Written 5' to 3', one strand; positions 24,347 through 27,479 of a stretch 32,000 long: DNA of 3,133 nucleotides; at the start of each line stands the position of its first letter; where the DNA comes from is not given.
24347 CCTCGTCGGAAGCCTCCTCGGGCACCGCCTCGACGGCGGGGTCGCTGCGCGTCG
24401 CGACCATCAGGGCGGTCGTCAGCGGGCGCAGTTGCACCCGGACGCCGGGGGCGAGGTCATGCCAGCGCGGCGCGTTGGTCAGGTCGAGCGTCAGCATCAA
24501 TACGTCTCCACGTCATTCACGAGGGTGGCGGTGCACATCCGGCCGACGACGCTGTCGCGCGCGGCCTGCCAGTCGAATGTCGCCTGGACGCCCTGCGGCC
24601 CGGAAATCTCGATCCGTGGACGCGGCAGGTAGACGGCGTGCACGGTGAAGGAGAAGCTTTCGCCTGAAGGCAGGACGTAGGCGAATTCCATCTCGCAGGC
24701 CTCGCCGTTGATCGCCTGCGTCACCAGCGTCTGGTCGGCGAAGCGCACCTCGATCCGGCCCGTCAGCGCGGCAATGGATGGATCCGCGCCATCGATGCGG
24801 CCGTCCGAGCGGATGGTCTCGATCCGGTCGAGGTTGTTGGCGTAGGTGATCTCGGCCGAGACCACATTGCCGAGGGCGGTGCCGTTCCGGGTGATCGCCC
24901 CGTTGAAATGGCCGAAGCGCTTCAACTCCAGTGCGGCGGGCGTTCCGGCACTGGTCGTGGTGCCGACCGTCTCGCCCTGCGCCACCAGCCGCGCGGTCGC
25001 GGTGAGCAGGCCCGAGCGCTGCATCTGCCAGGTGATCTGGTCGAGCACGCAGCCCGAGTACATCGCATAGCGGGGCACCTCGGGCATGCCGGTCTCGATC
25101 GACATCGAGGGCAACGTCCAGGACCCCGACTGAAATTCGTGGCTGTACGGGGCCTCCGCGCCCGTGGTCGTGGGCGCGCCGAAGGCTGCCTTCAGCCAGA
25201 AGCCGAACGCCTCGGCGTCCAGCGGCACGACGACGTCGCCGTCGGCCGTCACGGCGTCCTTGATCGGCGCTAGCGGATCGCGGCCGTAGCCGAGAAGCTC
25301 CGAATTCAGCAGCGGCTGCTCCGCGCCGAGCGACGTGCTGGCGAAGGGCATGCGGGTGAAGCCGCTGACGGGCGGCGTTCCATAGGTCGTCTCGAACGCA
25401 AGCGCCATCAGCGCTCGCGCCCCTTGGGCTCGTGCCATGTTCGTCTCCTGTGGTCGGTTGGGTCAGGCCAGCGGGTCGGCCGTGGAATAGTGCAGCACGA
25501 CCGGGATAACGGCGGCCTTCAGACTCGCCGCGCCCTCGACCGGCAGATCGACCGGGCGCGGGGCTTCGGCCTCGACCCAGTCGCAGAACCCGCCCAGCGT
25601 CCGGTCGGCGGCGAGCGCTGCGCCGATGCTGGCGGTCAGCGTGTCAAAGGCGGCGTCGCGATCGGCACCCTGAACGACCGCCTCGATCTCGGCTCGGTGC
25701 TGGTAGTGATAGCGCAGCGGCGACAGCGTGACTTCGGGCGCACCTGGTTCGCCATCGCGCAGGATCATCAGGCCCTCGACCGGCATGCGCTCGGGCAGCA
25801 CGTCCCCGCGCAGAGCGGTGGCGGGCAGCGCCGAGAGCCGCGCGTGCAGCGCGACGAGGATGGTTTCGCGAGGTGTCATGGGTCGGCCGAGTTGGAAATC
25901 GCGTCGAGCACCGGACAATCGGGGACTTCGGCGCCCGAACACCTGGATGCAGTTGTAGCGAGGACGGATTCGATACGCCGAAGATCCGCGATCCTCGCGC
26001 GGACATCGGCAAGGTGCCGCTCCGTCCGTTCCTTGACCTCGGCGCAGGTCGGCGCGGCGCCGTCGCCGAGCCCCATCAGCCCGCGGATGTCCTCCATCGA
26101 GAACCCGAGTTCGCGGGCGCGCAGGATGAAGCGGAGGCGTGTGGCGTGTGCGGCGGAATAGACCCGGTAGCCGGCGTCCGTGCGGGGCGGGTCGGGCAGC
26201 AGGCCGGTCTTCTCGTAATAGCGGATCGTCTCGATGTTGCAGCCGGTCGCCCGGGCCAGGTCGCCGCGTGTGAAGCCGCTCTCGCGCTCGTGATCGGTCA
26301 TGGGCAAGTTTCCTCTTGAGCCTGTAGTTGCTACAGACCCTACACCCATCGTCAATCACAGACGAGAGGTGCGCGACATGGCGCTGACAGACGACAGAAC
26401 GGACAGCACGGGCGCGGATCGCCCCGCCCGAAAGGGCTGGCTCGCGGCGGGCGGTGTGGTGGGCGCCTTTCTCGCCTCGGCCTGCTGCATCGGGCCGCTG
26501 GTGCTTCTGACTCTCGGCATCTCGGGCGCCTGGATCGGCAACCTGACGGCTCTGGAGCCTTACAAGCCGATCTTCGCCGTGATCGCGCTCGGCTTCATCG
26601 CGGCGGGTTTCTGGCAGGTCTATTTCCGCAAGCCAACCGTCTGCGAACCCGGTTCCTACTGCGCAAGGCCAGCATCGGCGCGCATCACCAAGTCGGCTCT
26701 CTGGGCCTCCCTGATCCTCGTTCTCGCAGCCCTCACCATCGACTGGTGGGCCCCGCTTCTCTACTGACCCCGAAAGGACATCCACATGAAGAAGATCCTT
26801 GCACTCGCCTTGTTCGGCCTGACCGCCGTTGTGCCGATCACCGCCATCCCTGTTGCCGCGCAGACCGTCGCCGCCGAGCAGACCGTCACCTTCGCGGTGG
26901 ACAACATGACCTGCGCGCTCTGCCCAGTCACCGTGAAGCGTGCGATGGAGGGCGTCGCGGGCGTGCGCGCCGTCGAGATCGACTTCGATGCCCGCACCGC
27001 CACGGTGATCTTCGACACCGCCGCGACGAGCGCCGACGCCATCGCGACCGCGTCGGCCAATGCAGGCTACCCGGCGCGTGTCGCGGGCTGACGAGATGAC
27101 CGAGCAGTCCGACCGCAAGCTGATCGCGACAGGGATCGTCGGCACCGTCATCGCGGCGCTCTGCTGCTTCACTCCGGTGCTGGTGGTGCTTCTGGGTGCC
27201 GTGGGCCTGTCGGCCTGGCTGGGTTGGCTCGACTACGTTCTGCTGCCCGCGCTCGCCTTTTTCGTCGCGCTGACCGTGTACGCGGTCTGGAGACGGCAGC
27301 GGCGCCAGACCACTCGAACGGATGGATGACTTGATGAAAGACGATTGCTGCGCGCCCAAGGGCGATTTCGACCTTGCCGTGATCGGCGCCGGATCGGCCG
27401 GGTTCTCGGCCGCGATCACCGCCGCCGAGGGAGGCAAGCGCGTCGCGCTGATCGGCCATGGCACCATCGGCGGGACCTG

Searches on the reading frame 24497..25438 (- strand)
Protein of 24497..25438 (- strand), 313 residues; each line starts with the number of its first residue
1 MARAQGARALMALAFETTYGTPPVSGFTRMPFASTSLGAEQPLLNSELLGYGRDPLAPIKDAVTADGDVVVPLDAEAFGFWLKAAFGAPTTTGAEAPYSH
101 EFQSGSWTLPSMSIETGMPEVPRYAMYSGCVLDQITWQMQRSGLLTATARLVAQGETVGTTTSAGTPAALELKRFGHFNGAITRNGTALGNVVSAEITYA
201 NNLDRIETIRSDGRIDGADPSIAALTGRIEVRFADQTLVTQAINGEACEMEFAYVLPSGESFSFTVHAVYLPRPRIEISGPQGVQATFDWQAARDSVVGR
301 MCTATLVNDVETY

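Call 3: search_protein_families(library=pfam, proteins=[window:24497-25438:-], max_evalue=0.01)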
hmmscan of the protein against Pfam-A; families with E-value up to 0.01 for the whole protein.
window:24497-25438:- (313 aa): 1 family
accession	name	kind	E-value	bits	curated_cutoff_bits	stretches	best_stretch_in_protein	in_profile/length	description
PF18906.5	Phage_tube_2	-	6.5e-60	203.4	27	1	6-292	1-266/266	Phage tail tube protein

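Call 5: search_protein_families(library=phrogs, proteins=[window:24497-25438:-], max_evalue=0.01)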
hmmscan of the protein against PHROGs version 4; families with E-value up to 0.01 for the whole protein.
window:24497-25438:- (313 aa): 1 family
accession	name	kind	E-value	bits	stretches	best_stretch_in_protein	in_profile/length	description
phrog_290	-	tail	4.7e-76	257.7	1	1-312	11-335/411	minor tail protein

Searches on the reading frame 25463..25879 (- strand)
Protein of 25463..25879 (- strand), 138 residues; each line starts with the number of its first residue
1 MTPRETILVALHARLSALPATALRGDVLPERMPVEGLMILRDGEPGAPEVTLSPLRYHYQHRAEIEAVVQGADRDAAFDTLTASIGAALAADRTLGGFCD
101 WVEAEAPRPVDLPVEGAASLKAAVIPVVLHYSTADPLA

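Call 3: search_protein_families(library=pfam, proteins=[window:25463-25879:-], max_evalue=0.01)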
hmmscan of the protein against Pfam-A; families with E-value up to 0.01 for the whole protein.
window:25463-25879:- (138 aa): 0 families

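Call 5: search_protein_families(library=phrogs, proteins=[window:25463-25879:-], max_evalue=0.01)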
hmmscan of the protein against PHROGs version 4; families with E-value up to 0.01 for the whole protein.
window:25463-25879:- (138 aa): 1 family
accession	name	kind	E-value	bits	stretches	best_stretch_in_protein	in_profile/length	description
phrog_4204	-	connector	1.1e-41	143.4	1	1-137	2-143/147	tail terminator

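Call 6: search_protein_families(library=ncbifam, proteins=[window:25463-25879:-], max_evalue=0.001)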
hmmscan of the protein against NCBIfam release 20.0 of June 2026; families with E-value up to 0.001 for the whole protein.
window:25463-25879:- (138 aa): 0 families

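Call 73: search_solved_structures(query=window:25463-25879:-, max_evalue=1)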
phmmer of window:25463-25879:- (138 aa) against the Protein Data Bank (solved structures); distinct sequences matched with E-value up to 1: 0.

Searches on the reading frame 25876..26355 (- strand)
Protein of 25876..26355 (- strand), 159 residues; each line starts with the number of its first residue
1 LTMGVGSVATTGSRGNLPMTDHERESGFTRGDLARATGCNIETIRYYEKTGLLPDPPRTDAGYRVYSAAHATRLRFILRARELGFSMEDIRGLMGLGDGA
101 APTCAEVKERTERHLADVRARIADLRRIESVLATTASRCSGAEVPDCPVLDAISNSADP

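Call 3: search_protein_families(library=pfam, proteins=[window:25876-26355:-], max_evalue=0.01)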
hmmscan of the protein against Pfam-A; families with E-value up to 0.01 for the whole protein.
window:25876-26355:- (159 aa): 4 families
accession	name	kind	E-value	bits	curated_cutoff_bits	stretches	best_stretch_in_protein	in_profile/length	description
PF09278.17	MerR-DNA-bind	-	1.5e-20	74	25.4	1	72-133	2-63/65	MerR, DNA binding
PF13411.12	MerR_1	-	9e-19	67.8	21.6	1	30-94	3-66/69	MerR HTH family regulatory protein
PF00376.29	MerR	-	5.3e-14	52.2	28.2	1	31-66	3-38/38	MerR family regulatory protein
PF13560.12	HTH_31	-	0.0049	17.6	27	0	25-71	12-59/64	Helix-turn-helix domain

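Call 6: search_protein_families(library=ncbifam, proteins=[window:25876-26355:-], max_evalue=0.001)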
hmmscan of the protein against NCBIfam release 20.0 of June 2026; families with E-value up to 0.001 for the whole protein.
window:25876-26355:- (159 aa): 15 families
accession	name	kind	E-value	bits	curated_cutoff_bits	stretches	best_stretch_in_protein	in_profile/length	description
TIGR02051.1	MerR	equivalog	2.1e-36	124.9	150.85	1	31-152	3-123/124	mercury resistance transcriptional regulator MerR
TIGR02044.1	CueR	equivalog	2.1e-35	121.6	147.4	1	31-153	4-126/127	Cu(I)-responsive transcriptional regulator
TIGR02047.1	CadR-PbrR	equivalog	2.3e-33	114.9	151.45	1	31-152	4-126/127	Cd(II)/Pb(II)-responsive transcriptional regulator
NF007069.0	PRK09514.1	equivalog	1.3e-30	106.3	143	1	30-157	4-134/141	Zn(2+)-responsive transcriptional regulator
TIGR02043.1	ZntR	equivalog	7e-28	97.4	167.95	1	29-152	3-129/131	Zn(2+)-responsive transcriptional regulator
NF010315.0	PRK13752.1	subfamily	6.4e-26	91.1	261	1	28-155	8-134/144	mercury resistance transcriptional regulator MerR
NF007590.0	PRK10227.1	equivalog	2.1e-22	79.6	244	1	31-156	4-129/135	Cu(I)-responsive transcriptional regulator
NF050798.1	TF_FtsR_Actino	equivalog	3.4e-10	40.4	150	1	43-94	21-72/223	transcriptional regulator FtsR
NF041849.1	trans_regNmlR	equivalog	6.4e-10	39.1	175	1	34-126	7-99/117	stress response transcriptional regulator NmlR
TIGR01950.1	SoxR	equivalog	9.3e-09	35.2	116.9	1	29-147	3-120/142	redox-sensitive transcriptional activator SoxR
TIGR02054.1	MerD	equivalog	2.6e-08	34.4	103.65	1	29-137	5-111/120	mercuric resistance transcriptional repressor MerD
NF047375.1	HeatShock_HspR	equivalog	4.2e-07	29.9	105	1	34-109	10-85/92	heat shock protein transcriptional repressor HspR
NF047377.1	heat_HspR_dupli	exception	1.5e-05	24.6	300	1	42-148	20-125/214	heat shock protein transcriptional repressor HspR, fused homodimer type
NF053740.1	TransRegTnrAGPos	equivalog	3.6e-05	23.9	140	1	33-94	18-78/108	hypothetical protein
NF033783.1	coreg_MerD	equivalog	0.00016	22.1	170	1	27-123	3-107/121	mercury resistance co-regulator MerD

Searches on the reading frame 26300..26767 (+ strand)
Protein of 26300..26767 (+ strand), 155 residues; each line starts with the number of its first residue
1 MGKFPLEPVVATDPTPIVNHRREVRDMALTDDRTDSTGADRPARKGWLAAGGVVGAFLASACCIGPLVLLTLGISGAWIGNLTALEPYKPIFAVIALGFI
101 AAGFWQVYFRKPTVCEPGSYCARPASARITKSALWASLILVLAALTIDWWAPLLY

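Call 3: search_protein_families(library=pfam, proteins=[window:26300-26767:+], max_evalue=0.01)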
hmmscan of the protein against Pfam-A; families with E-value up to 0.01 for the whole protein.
window:26300-26767:+ (155 aa): 1 family
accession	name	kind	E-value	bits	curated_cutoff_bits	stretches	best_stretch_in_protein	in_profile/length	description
PF02411.20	MerT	-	4e-30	104.7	32.9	1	50-155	12-116/116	MerT mercuric transport protein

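Call 6: search_protein_families(library=ncbifam, proteins=[window:26300-26767:+], max_evalue=0.001)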
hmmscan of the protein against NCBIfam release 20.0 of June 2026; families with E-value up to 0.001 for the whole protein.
window:26300-26767:+ (155 aa): 4 families
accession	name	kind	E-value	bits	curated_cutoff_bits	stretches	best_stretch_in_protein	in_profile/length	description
NF010314.2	PRK13751.2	equivalog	1.2e-30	106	150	1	45-155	8-116/116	mercuric ion transporter MerT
NF045683.1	MerT_CopZ_Se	exception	3.4e-25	88.9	375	1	45-153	12-119/235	MerT/CopZ fusion-like heavy metal transport selenoprotein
NF033560.1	merT_RC607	exception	6e-10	39.4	130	1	51-112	8-69/97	mercuric transport protein MerT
NF033556.1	MerTP_fusion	equivalog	2.9e-08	33.6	180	1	52-147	2-94/186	mercuric transport protein MerTP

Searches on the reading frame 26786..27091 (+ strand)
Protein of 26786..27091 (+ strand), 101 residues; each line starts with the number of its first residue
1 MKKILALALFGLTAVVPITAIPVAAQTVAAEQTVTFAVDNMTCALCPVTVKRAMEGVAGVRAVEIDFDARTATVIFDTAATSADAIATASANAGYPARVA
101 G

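Call 3: search_protein_families(library=pfam, proteins=[window:26786-27091:+], max_evalue=0.01)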
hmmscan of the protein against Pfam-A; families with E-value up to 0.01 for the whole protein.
window:26786-27091:+ (101 aa): 1 family
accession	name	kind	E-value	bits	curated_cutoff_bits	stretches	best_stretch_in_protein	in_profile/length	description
PF00403.32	HMA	-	5e-13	49.7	24.8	1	35-95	1-61/62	Heavy-metal-associated domain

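Call 6: search_protein_families(library=ncbifam, proteins=[window:26786-27091:+], max_evalue=0.001)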
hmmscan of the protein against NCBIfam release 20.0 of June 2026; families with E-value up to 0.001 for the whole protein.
window:26786-27091:+ (101 aa): 14 families
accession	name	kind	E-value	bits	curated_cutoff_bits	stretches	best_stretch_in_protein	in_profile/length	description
NF045683.1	MerT_CopZ_Se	exception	1.8e-22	79.9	375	1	5-100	135-230/235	MerT/CopZ fusion-like heavy metal transport selenoprotein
TIGR02052.1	MerP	equivalog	1.1e-21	77.1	92.55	1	21-99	12-90/92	mercury resistance system periplasmic binding protein MerP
NF041115.1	UxxU_metal_bind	equivalog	1.7e-16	60.1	95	1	29-99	1-71/74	metal-binding (seleno)protein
NF033556.1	MerTP_fusion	equivalog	4.3e-11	42.8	180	1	26-96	114-184/186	mercuric transport protein MerTP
NF033794.2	chaper_CopZ_Eh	exception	7.1e-11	42.1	95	1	35-99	3-67/68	copper chaperone CopZ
TIGR00003.1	TIGR00003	subfamily_domain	7.5e-11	42.1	62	1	34-96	2-64/66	copper ion binding protein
NF047957.1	CopZ_AFE_1862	equivalog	2.2e-10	40.8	85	1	36-97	3-61/62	CopZ family metallochaperone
NF033795.1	chaper_CopZ_Bs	exception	4.8e-10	39.5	91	1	34-95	2-63/66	copper chaperone CopZ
NF010311.1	PRK13748.1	subfamily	2.4e-08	33.3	600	1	35-99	2-65/560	mercury(II) reductase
NF033553.1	MerP_Gpos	exception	2.9e-08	33.6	110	1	25-96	38-110/112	mercury resistance system substrate-binding protein MerP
NF007952.0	PRK10671.1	equivalog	3.3e-07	28.9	1316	1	19-99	92-167/838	copper-exporting P-type ATPase CopA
NF033781.1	chaper_CopP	exception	4e-07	30.1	112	1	34-95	2-62/65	copper-binding metallochaperone CopP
NF008262.1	PRK11033.1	equivalog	9.3e-06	24.4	1005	1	26-96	35-103/731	zinc/cadmium/mercury/lead-transporting ATPase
NF033775.1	P_type_ZntA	exception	5.3e-05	21.7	1240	1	26-98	42-112/732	Zn(II)/Cd(II)/Pb(II) translocating P-type ATPase ZntA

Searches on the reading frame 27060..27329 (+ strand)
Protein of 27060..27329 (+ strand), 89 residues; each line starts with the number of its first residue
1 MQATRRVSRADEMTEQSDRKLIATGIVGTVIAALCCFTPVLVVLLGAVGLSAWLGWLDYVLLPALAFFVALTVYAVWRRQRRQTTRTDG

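Call 3: search_protein_families(library=pfam, proteins=[window:27060-27329:+], max_evalue=0.01)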
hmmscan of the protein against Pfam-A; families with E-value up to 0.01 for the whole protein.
window:27060-27329:+ (89 aa): 5 families
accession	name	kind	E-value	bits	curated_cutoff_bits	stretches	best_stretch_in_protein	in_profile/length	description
PF11431.13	Transport_MerF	-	4.9e-26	90.8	24.3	1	38-81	1-44/45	Membrane transport protein MerF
PF02411.20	MerT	-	5e-07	30.2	32.9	1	15-81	3-70/116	MerT mercuric transport protein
PF07332.16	Phage_holin_3_6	-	1.5e-05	25.4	28.4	1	12-83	25-96/116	Putative Actinobacterial Holin-X, holin superfamily III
PF03203.19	MerC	-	5.9e-05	24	27.6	1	24-83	3-64/108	MerC mercury resistance protein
PF10319.15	7TM_GPCR_Srj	-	0.00033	20.6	24.1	1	9-71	232-294/310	Serpentine type 7TM GPCR chemoreceptor Srj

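Call 6: search_protein_families(library=ncbifam, proteins=[window:27060-27329:+], max_evalue=0.001)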
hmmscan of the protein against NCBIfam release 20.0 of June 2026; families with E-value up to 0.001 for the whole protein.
window:27060-27329:+ (89 aa): 4 families
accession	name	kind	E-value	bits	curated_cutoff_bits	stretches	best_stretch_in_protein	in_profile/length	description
NF033565.0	trans_MerF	equivalog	9.4e-33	111.9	50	1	21-79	1-58/59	mercury resistance system transport protein MerF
NF033556.1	MerTP_fusion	equivalog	1.6e-07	31.1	180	1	24-80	1-57/186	mercuric transport protein MerTP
NF010314.2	PRK13751.2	equivalog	4e-07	30.2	150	1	15-82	4-71/116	mercuric ion transporter MerT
NF033784.1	transport_merC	equivalog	0.00023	21.5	140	1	24-86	8-74/123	organomercurial transporter MerC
